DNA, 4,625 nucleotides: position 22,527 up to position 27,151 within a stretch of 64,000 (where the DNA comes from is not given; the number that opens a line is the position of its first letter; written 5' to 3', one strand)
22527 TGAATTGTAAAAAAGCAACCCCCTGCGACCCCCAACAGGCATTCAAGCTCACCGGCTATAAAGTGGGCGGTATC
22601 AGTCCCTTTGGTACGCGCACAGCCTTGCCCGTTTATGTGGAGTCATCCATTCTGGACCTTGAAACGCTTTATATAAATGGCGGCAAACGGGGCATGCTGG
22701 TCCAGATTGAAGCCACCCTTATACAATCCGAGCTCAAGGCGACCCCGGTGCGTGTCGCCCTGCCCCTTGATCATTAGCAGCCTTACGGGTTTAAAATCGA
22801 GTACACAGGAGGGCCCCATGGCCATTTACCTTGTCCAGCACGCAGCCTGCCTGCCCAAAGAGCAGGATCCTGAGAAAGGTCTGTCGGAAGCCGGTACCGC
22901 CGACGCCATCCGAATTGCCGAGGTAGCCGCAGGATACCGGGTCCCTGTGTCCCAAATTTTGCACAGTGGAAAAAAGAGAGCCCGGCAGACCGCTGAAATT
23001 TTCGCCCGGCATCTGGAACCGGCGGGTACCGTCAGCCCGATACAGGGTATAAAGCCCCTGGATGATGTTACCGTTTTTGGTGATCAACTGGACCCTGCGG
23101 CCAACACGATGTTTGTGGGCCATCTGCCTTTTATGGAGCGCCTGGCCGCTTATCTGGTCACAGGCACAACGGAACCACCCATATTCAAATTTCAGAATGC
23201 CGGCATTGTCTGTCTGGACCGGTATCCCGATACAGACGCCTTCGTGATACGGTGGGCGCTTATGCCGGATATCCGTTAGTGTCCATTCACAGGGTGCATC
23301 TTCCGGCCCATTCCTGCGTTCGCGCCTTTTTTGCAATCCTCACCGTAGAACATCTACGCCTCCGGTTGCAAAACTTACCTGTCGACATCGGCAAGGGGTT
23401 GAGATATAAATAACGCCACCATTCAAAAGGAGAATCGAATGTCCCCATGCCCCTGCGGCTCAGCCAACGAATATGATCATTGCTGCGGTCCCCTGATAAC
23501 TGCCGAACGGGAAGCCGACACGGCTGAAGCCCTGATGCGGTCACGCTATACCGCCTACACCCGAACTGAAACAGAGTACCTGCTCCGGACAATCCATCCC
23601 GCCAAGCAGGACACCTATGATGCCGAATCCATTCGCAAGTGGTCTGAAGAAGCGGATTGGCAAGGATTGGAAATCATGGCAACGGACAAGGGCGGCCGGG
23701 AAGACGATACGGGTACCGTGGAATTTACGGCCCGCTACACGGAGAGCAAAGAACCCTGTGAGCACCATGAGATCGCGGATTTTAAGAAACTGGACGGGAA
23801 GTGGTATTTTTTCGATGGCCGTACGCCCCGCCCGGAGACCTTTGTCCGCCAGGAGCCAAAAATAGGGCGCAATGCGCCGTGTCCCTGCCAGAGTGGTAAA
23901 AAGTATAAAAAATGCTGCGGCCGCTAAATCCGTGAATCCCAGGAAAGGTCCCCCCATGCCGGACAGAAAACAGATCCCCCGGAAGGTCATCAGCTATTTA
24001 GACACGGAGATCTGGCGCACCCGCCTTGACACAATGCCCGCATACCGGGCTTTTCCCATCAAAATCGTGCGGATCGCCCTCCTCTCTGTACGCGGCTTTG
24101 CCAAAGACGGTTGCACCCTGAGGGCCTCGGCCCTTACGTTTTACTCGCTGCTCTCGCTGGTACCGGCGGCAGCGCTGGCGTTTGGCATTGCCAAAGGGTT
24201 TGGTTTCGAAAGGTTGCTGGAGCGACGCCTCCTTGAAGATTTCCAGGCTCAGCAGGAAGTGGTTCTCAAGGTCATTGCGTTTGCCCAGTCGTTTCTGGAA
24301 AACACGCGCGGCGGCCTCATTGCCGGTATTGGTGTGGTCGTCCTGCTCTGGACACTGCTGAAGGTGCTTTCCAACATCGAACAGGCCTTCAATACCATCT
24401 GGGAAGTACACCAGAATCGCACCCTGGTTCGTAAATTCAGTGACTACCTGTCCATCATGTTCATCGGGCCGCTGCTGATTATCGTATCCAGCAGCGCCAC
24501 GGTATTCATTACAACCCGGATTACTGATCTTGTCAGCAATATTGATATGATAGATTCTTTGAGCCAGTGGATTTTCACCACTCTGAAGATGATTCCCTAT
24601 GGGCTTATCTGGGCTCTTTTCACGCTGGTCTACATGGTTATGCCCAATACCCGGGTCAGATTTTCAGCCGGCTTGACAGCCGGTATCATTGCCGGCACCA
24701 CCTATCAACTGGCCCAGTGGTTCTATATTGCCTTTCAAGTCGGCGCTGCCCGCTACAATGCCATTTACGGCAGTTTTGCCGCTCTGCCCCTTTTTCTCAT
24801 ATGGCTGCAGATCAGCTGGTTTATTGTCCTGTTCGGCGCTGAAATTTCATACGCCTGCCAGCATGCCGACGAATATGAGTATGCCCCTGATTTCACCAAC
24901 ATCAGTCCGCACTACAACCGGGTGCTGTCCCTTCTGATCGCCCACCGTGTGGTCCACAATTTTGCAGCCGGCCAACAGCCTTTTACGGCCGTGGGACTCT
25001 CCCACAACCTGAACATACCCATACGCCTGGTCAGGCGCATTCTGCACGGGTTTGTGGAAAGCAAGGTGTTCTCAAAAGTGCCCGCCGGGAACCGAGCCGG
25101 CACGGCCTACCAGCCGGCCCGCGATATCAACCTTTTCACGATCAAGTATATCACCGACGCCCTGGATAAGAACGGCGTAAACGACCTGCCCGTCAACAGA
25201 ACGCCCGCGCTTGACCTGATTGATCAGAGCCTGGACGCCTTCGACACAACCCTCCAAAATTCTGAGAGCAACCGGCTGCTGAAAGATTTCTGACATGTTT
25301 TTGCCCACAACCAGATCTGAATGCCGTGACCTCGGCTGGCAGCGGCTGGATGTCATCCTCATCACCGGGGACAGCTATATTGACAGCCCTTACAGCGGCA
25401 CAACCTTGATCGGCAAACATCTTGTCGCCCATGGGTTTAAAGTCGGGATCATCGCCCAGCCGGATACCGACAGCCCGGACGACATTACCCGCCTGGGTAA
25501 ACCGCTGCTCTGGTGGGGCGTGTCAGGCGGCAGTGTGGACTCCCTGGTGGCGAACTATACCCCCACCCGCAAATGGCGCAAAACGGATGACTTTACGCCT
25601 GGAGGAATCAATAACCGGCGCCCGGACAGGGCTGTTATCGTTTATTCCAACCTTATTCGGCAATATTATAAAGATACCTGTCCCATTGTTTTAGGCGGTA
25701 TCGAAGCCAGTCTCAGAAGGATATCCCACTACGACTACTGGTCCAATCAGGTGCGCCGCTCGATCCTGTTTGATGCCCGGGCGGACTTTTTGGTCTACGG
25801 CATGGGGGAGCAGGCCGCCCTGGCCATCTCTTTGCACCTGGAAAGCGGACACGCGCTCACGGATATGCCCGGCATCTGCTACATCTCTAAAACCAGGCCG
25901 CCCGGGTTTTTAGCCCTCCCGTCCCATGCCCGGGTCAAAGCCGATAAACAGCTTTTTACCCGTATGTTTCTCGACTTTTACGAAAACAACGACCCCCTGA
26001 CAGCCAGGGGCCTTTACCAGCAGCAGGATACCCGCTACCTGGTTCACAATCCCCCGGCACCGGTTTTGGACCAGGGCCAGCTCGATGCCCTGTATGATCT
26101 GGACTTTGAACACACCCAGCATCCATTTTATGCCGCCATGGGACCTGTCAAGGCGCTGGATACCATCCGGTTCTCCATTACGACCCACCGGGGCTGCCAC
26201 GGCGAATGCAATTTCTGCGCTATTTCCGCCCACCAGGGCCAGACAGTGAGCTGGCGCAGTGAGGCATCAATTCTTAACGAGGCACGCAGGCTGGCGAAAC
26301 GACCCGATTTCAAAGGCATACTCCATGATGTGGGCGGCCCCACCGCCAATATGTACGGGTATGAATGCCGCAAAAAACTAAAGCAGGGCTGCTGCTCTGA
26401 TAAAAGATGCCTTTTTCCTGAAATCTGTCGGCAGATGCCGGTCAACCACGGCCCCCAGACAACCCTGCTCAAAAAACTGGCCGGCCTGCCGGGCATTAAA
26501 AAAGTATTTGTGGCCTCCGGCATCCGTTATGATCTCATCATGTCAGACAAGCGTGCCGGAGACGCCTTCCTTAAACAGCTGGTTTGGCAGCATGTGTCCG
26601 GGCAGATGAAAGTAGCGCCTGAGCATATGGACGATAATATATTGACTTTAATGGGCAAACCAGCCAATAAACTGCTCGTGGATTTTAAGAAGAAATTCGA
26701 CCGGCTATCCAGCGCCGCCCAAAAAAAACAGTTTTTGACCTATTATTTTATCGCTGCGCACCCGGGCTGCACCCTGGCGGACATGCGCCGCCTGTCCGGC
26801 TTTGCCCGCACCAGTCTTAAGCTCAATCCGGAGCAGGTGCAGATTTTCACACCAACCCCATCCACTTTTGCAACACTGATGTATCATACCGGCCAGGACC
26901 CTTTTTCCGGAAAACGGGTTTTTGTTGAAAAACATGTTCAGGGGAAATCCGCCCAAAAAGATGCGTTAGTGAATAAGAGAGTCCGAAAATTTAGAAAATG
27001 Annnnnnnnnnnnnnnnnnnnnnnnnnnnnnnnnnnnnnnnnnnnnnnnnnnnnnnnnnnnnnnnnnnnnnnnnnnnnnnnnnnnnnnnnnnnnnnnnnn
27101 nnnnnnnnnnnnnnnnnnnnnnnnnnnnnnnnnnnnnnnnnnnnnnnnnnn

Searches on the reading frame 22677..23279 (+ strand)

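Call 74: search_protein_families(library=pfam, proteins=[window:22677-23279:+], max_evalue=0.00001)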
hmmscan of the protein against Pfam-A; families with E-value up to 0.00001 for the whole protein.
window:22677-23279:+ (200 aa): 1 family
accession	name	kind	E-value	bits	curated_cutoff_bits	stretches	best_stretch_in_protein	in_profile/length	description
PF00300.27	His_Phos_1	-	7.7e-06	26.1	21.7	0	63-114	14-68/194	Histidine phosphatase superfamily (branch 1)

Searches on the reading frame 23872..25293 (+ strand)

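Call 74: search_protein_families(library=pfam, proteins=[window:23872-25293:+], max_evalue=0.00001)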
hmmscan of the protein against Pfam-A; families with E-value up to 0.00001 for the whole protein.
window:23872-25293:+ (473 aa): 1 family
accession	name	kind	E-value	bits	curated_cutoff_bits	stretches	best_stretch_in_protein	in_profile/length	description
PF03631.20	Virul_fac_BrkB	-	9e-58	196.4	33.7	1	78-332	2-258/259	Virulence factor BrkB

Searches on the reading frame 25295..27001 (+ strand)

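Call 74: search_protein_families(library=pfam, proteins=[window:25295-27001:+], max_evalue=0.00001)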
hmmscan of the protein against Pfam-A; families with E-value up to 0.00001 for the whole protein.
window:25295-27001:+ (568 aa): 2 families
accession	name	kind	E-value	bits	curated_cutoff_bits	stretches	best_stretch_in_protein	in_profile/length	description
PF08497.15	Radical_SAM_N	-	7.4e-113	377.2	25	1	2-294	1-301/301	Radical SAM N-terminal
PF11842.13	DUF3362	-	3.6e-06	27.7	27.6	1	513-538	1-26/151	Domain of unknown function (DUF3362)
